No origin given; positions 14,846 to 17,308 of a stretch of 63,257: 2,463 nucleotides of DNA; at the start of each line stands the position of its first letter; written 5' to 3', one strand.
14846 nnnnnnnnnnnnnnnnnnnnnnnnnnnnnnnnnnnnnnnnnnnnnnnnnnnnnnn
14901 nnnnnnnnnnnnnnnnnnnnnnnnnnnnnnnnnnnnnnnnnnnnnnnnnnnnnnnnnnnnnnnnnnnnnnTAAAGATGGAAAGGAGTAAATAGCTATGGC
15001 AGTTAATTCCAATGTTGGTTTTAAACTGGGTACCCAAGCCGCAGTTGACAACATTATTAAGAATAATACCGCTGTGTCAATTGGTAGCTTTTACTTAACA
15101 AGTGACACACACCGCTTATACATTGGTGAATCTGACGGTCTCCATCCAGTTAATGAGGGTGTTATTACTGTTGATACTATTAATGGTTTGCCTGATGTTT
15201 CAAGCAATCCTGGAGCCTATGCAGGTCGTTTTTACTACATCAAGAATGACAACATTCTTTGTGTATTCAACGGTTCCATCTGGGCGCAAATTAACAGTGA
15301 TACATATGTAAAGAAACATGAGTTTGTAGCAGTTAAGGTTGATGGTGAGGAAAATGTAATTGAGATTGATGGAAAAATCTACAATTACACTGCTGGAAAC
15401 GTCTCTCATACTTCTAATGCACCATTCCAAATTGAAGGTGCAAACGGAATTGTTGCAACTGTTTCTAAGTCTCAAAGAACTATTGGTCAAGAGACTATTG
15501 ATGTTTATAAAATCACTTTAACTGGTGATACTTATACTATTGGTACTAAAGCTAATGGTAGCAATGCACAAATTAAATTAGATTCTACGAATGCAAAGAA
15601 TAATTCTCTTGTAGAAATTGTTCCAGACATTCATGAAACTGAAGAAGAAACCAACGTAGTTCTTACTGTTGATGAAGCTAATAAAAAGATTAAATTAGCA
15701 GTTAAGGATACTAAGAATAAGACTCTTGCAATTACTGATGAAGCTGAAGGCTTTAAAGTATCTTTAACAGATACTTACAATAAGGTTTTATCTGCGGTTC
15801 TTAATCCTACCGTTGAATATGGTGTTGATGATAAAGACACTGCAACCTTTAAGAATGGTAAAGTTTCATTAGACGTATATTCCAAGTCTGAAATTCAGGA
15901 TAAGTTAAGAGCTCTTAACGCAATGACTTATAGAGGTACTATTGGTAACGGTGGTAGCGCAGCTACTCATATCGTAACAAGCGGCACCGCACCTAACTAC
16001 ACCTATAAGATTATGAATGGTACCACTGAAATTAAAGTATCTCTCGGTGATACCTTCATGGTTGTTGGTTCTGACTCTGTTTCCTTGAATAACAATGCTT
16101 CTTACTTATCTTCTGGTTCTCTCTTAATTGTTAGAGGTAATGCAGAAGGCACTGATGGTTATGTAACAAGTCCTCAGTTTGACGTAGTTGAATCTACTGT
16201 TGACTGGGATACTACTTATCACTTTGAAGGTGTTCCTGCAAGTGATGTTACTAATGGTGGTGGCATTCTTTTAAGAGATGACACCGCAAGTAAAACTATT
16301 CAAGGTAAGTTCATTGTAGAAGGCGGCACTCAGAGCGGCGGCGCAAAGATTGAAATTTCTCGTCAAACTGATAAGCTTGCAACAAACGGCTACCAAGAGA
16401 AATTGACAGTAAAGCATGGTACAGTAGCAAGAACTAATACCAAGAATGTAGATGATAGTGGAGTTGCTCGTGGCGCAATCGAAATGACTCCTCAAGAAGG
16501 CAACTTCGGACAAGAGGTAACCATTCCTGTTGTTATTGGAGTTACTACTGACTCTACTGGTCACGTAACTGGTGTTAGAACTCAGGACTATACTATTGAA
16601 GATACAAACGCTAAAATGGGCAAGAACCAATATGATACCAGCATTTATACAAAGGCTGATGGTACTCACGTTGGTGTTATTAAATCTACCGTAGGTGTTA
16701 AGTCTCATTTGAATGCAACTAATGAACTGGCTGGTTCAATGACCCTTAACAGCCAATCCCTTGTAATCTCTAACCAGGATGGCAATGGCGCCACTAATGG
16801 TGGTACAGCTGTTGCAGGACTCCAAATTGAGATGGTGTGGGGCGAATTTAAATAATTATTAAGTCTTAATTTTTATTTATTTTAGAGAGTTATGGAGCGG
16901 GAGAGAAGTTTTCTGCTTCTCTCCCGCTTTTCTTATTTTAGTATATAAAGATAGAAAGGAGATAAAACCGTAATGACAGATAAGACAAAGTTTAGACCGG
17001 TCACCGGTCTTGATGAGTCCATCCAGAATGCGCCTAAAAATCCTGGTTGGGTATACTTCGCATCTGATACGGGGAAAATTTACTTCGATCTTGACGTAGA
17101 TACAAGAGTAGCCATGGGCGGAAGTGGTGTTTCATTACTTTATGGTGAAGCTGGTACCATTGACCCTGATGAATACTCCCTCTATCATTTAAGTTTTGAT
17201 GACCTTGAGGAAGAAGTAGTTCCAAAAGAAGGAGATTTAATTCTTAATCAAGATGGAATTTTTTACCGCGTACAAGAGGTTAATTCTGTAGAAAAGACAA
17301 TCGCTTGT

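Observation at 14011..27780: Four different tail proteins share one N-terminal anchor motif, suggesting a multi-fiber/multi-RBP tail built on a common adaptor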

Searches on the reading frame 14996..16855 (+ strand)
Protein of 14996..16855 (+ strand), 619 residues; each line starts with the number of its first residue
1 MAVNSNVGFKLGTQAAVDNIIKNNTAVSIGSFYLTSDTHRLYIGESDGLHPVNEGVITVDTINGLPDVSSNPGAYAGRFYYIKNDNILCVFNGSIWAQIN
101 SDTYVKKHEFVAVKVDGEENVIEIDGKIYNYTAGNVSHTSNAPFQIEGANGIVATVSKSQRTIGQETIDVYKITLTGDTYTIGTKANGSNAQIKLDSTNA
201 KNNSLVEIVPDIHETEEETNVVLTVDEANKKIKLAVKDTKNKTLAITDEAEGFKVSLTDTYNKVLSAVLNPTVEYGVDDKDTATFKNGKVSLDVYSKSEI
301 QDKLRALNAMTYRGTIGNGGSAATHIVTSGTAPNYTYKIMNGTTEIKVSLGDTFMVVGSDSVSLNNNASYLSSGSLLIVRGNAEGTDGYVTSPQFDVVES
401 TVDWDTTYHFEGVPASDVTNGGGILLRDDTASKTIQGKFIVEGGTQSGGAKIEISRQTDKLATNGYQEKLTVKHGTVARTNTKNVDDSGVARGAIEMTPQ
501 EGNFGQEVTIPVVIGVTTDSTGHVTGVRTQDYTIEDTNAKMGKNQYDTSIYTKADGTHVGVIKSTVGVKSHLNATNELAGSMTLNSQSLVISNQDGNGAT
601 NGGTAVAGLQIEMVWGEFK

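Call 5: search_protein_families(library=pfam, proteins=[window:14996-16855:+], max_evalue=1)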
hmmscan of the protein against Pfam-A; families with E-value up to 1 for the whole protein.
window:14996-16855:+ (619 aa): 0 families

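Call 6: search_protein_families(library=phrogs, proteins=[window:14996-16855:+], max_evalue=0.01)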
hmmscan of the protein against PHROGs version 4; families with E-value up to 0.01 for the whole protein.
window:14996-16855:+ (619 aa): 0 families
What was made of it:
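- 14996..16855 (+): B619: fibre-like protein of unknown fold. It directly follows A319 in the same transcription unit. It has no Pfam or PHROG hit (calls 5, 6).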

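Call 15: find_related_loci(query=window:14996-16855:+, collection=viral_contigs, flank=10000)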
Query window:14996-16855:+ (619 aa) in viral_contigs; peptide patterns used: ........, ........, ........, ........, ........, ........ (x = any residue, [..] = any of these).
5 stretches matched a pattern, but none encodes a relative of the query by tblastn (E <= 1e-3).

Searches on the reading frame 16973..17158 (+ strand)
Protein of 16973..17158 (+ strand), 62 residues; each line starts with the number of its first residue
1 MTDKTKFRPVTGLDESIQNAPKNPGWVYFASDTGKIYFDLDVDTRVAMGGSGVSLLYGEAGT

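Call 72: predict_structure(alignment_id=A5)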
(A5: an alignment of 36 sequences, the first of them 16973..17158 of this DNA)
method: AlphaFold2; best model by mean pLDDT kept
length: 62 residues; sequences in the alignment: 36
mean_pLDDT: 75.8   pTM: 0.57
mean pLDDT of the five models: 75.8, 75.1, 73.8, 73.5, 72.8
residues with pLDDT >= 90: 10; 70-90: 28; 50-70: 23; < 50: 1
segments of 3 or more residues with pLDDT < 50: none
pLDDT, mean of each block of 10 residues (from residue 1): 59 83 88 86 86 57 49
secondary structure, 60 per line:
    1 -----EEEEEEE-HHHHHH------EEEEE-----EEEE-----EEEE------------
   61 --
elements in order: E6-12 H14-19 E26-30 E36-39 E45-48
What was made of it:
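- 16982..17128 (+): N-terminal module of C2487 (aa ~4-52): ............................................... AF2 gives beta 6-12, helix 14-19, beta 26-30, 36-39 and 45-48, with core pLDDT 83-88 (call 72).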

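Call 80: fold_search(model_id=the predicted structure, library=pdb)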
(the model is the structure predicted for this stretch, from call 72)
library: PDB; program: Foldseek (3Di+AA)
matches with E <= 10: 122; with E <= 0.001: 0
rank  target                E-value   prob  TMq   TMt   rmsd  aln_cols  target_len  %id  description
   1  9bnc_B                1.3e-01  0.77  0.45  0.48   4.7        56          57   11  Collagen XVIII trimerization domain with introduced inter-chain disulfide bond, E31C-V37C (released 2025-08-27)
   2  9bnb_A                2.1e-01  0.72  0.47  0.50   4.1        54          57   13  Collagen XVIII trimerization domain with introduced inter-chain disulfide bond, G(-1)C-L5C (released 2025-08-27)
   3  9bnd_A                2.1e-01  0.69  0.46  0.06   3.9        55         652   13  SARS-CoV-2 spike HexaPro protein in complex with T0A trimeric antagonist (released 2025-08-27)
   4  9bnb_C                2.3e-01  0.60  0.42  0.47   4.9        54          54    9  Collagen XVIII trimerization domain with introduced inter-chain disulfide bond, G(-1)C-L5C (released 2025-08-27)
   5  9bnc_A                2.4e-01  0.60  0.45  0.48   4.8        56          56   11  Collagen XVIII trimerization domain with introduced inter-chain disulfide bond, E31C-V37C (released 2025-08-27)
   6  3hon                  4.1e-01  0.47  0.44  0.48   4.8        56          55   11  Crystal Structure of Human Collagen XVIII Trimerization Domain (cubic form) (released 2009-08-11)
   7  3n3f_B                4.6e-01  0.57  0.46  0.52   3.8        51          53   10  Crystal Structure of the Human Collagen XV Trimerization Domain: A Potent Trimerizing Unit Common to Multiplexin Colla (released 2010-10-20)
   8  6x3m_D                5.0e-01  0.23  0.39  0.09  12.9        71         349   21  Crystal structure of full-length Streptococcal bacteriophage hyaluronidase in complex with unsaturated hyaluronan octa (released 2021-06-09)
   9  9bnb_B                5.7e-01  0.41  0.44  0.47   5.0        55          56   11  Collagen XVIII trimerization domain with introduced inter-chain disulfide bond, G(-1)C-L5C (released 2025-08-27)
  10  9bne_A                6.0e-01  0.63  0.52  0.07   4.5        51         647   12  SARS-CoV-2 spike HexaPro protein in complex with T3A trimeric antagonist (released 2025-08-27)
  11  6x3m_E                6.5e-01  0.44  0.49  0.10  15.1        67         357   18  Crystal structure of full-length Streptococcal bacteriophage hyaluronidase in complex with unsaturated hyaluronan octa (released 2021-06-09)
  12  3n3f_A                6.9e-01  0.54  0.47  0.52   3.4        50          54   10  Crystal Structure of the Human Collagen XV Trimerization Domain: A Potent Trimerizing Unit Common to Multiplexin Colla (released 2010-10-20)
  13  6x3m_G                6.9e-01  0.18  0.38  0.09  13.2        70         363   20  Crystal structure of full-length Streptococcal bacteriophage hyaluronidase in complex with unsaturated hyaluronan octa (released 2021-06-09)
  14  3hsh_A                7.4e-01  0.51  0.46  0.50   3.8        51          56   12  Crystal structure of human collagen XVIII trimerization domain (Tetragonal crystal form) (released 2009-08-11)
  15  6x3m_H                7.9e-01  0.20  0.40  0.09  14.9        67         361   22  Crystal structure of full-length Streptococcal bacteriophage hyaluronidase in complex with unsaturated hyaluronan octa (released 2021-06-09)
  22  1yu1                  1.6e+00  0.47  0.50  0.10   2.7        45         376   11  Major Tropism Determinant P3c Variant (released 2005-09-20)
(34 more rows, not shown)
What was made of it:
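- On Pfam PF18454 Mtd_N: Foldseek gives 1yu1 at E 1.6 (call 80).
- Foldseek independently lists collagen XVIII/XV, HylP and Mtd first (call 80).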

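Call 90: search_protein_families(library=pfam, proteins=[window:16973-17158:+], max_evalue=10)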
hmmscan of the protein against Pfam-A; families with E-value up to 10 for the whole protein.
window:16973-17158:+ (62 aa): 0 families
